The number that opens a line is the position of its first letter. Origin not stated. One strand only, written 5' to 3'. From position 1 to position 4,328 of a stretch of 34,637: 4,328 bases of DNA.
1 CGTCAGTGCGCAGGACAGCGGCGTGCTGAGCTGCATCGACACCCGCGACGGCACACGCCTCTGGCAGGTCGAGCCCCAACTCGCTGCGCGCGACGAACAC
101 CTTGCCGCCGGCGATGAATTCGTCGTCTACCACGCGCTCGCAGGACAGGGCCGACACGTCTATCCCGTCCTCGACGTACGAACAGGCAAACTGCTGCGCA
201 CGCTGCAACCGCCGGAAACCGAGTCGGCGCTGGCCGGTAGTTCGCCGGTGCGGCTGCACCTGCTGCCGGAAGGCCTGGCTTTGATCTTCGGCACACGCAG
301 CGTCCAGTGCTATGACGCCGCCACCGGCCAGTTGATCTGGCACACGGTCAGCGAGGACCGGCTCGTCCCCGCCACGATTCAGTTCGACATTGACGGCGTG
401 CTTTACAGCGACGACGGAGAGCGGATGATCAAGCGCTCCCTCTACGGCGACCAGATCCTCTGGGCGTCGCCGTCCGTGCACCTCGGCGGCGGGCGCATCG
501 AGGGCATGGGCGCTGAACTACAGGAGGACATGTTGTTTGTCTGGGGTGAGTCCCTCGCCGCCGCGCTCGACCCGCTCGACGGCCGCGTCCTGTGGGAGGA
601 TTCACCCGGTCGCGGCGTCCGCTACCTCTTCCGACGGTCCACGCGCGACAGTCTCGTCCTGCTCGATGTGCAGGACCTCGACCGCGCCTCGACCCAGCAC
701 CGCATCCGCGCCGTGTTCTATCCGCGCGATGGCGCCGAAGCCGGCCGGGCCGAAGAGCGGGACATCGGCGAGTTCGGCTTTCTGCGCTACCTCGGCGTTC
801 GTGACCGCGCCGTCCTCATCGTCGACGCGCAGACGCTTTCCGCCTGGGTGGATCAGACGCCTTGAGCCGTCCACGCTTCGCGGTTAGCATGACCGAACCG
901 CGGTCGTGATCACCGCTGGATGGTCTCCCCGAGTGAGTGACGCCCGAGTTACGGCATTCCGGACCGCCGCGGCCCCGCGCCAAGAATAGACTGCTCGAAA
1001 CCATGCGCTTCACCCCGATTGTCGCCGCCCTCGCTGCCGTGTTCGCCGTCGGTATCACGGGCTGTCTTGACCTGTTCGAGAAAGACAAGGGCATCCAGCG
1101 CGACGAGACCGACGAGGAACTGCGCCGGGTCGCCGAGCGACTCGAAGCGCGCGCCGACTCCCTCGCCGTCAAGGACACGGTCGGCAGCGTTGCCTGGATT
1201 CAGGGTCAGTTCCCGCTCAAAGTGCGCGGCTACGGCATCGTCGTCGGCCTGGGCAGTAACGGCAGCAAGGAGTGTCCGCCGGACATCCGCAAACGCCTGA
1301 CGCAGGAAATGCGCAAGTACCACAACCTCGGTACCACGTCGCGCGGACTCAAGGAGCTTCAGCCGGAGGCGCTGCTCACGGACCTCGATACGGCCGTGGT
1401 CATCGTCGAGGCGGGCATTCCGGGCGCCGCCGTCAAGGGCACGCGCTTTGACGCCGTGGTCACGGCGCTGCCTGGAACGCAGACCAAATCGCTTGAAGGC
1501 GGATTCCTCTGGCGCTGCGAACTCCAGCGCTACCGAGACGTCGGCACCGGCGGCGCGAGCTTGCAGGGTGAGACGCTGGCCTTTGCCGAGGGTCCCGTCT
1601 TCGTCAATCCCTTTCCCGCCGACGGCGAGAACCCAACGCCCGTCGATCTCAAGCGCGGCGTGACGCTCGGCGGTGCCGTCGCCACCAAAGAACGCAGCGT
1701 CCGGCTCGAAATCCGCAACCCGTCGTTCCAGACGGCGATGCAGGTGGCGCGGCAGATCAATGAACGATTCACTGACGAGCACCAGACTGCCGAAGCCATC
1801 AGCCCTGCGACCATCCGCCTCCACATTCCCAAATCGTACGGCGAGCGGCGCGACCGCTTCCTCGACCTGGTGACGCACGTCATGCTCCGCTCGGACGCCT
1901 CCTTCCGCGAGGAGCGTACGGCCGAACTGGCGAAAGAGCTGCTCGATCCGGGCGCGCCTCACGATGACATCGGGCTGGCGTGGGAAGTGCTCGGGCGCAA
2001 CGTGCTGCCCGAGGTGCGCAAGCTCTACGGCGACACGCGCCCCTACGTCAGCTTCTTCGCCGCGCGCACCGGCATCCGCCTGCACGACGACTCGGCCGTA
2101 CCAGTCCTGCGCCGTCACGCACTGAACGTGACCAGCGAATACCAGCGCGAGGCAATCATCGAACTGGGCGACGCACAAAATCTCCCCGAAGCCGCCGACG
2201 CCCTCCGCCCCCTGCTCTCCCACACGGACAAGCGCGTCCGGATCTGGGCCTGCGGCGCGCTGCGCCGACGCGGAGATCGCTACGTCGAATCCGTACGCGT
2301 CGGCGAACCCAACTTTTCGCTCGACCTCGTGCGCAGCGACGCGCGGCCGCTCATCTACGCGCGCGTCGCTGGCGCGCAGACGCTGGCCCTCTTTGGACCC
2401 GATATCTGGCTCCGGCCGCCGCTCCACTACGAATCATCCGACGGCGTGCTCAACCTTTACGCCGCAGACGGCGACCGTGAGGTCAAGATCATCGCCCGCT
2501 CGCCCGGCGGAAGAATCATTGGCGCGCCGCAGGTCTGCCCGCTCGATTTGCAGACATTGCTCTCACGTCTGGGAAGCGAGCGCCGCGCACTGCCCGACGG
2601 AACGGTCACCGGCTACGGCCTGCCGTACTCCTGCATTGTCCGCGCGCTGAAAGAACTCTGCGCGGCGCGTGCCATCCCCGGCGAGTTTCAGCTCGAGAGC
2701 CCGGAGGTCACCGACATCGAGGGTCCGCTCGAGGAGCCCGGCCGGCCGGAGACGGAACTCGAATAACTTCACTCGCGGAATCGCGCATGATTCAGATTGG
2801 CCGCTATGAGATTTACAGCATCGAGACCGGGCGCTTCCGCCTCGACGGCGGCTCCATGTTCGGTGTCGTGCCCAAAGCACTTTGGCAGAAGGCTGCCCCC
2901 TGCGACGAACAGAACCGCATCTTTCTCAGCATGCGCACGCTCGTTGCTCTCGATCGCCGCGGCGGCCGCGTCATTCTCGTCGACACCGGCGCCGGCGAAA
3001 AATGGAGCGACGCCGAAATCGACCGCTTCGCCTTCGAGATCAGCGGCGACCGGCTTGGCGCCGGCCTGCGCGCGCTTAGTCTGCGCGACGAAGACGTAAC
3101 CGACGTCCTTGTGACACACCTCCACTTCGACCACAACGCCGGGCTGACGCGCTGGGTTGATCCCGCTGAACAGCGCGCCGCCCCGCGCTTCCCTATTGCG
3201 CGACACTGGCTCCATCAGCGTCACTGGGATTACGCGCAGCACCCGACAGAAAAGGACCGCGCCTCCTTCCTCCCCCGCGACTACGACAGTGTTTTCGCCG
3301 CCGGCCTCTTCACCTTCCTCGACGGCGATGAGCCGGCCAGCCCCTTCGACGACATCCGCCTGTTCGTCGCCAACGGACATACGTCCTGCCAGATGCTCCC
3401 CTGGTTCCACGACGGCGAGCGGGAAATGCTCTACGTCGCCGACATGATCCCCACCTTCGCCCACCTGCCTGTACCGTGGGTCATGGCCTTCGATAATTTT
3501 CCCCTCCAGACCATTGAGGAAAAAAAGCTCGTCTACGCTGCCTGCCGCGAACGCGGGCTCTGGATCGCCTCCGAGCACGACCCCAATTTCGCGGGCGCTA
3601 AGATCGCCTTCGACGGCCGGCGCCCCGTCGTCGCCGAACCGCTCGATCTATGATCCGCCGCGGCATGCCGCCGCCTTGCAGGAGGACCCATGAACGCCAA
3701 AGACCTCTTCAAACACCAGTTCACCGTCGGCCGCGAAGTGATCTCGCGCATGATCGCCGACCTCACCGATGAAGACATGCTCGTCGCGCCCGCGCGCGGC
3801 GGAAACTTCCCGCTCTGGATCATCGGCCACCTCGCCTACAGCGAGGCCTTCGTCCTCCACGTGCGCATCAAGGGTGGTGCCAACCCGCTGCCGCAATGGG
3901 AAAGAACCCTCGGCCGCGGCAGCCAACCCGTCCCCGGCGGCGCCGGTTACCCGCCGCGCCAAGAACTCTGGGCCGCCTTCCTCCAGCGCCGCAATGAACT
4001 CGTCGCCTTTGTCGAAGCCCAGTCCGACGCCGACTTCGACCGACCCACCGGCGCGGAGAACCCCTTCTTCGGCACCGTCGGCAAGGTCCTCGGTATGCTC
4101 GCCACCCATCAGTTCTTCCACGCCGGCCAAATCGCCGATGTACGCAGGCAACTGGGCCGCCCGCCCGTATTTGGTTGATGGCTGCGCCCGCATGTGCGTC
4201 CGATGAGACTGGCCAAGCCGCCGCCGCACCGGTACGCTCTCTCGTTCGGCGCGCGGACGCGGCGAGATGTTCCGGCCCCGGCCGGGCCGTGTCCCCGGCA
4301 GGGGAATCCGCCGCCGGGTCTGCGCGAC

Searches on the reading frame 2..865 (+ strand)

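Call 68: search_protein_families(library=pfam, max_evalue=0.00001, proteins=[window:2-865:+])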
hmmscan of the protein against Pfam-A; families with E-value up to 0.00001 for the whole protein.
window:2-865:+ (287 aa): 1 family
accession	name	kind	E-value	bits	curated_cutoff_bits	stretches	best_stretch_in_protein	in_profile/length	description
PF13360.13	PQQ_2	-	3.8e-09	37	27.6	1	6-201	2-145/233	Outer membrane protein assembly factor BamB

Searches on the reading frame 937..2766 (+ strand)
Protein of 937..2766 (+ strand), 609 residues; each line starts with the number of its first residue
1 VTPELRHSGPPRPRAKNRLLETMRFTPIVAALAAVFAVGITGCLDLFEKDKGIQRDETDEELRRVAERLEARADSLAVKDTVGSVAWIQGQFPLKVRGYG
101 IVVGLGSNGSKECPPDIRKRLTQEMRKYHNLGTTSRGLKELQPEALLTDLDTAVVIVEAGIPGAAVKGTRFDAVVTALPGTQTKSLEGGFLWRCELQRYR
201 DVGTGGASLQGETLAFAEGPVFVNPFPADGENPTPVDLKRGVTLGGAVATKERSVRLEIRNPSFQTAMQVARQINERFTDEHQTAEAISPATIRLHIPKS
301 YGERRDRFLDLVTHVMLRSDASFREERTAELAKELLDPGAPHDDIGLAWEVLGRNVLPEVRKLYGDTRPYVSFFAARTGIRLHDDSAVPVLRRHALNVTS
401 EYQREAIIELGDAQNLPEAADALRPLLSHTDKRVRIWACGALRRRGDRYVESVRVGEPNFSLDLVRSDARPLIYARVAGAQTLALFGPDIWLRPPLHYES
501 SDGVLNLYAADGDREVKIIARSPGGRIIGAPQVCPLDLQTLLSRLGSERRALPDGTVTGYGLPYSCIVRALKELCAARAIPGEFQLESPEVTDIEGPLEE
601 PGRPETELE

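Call 68: search_protein_families(library=pfam, max_evalue=0.00001, proteins=[window:937-2766:+])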
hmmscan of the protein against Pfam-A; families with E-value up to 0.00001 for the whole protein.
window:937-2766:+ (609 aa): 2 families
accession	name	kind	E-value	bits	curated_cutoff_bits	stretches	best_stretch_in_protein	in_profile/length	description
PF02119.21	FlgI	-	4e-23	82.3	25.3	1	84-321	4-229/343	Flagellar P-ring protein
PF13646.12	HEAT_2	-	1.9e-10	41.3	27.7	1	401-447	15-60/88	HEAT repeats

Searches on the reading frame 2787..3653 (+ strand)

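Call 68: search_protein_families(library=pfam, max_evalue=0.00001, proteins=[window:2787-3653:+])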
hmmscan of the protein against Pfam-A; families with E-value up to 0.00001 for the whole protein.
window:2787-3653:+ (288 aa): 1 family
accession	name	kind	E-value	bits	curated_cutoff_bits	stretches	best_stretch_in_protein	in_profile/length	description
PF00753.33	Lactamase_B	-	5.1e-15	56.4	22.7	1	58-231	13-161/196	Metallo-beta-lactamase superfamily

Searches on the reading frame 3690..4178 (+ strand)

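Call 68: search_protein_families(library=pfam, max_evalue=0.00001, proteins=[window:3690-4178:+])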
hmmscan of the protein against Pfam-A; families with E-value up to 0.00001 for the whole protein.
window:3690-4178:+ (162 aa): 1 family
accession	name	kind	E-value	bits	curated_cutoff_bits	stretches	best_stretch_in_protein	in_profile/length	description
PF12867.12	DinB_2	-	2.7e-17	63.8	24.8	1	10-148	1-128/128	DinB superfamily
